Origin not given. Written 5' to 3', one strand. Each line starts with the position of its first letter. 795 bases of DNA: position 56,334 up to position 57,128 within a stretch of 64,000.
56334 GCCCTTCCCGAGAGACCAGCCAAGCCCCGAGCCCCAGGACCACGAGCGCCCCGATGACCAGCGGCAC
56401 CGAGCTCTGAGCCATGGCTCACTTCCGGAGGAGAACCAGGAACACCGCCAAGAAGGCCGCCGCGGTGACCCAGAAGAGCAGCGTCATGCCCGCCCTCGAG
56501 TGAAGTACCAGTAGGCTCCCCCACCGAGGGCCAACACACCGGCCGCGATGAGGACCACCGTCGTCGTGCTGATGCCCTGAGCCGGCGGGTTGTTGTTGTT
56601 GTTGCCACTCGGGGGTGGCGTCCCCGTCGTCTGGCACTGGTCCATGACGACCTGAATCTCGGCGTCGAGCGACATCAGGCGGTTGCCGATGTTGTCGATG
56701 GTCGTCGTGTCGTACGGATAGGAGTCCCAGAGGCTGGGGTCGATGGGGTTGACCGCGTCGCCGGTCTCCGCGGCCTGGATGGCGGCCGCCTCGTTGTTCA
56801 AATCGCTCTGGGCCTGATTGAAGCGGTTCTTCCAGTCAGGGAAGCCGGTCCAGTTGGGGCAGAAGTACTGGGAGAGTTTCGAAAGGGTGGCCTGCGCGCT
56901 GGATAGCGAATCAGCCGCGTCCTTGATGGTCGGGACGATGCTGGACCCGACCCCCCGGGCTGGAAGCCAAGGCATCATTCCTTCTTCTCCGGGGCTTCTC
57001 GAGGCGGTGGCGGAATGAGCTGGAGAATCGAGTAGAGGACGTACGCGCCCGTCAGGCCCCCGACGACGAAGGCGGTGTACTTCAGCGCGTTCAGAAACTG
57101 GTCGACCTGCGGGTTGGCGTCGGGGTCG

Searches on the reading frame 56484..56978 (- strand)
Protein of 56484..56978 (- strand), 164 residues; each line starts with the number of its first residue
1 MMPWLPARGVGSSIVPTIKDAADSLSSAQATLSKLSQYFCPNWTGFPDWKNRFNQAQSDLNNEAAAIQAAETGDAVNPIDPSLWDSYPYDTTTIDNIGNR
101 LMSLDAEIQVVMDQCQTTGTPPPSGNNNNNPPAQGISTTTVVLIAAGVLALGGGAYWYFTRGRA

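Call 43: search_protein_families(library=phrogs, proteins=[window:56484-56978:-], max_evalue=0.001)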
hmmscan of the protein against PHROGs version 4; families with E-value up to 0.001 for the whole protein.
window:56484-56978:- (164 aa): 0 families

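Call 73: search_protein_families(library=pfam, proteins=[window:56484-56978:-], max_evalue=0.01)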
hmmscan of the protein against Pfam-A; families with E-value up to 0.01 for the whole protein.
window:56484-56978:- (164 aa): 1 family
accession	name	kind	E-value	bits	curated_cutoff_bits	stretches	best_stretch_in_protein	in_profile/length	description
PF14283.11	CD1107-like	-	0.0031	17.8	26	1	110-160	98-151/158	Mobile element protein CD1107-like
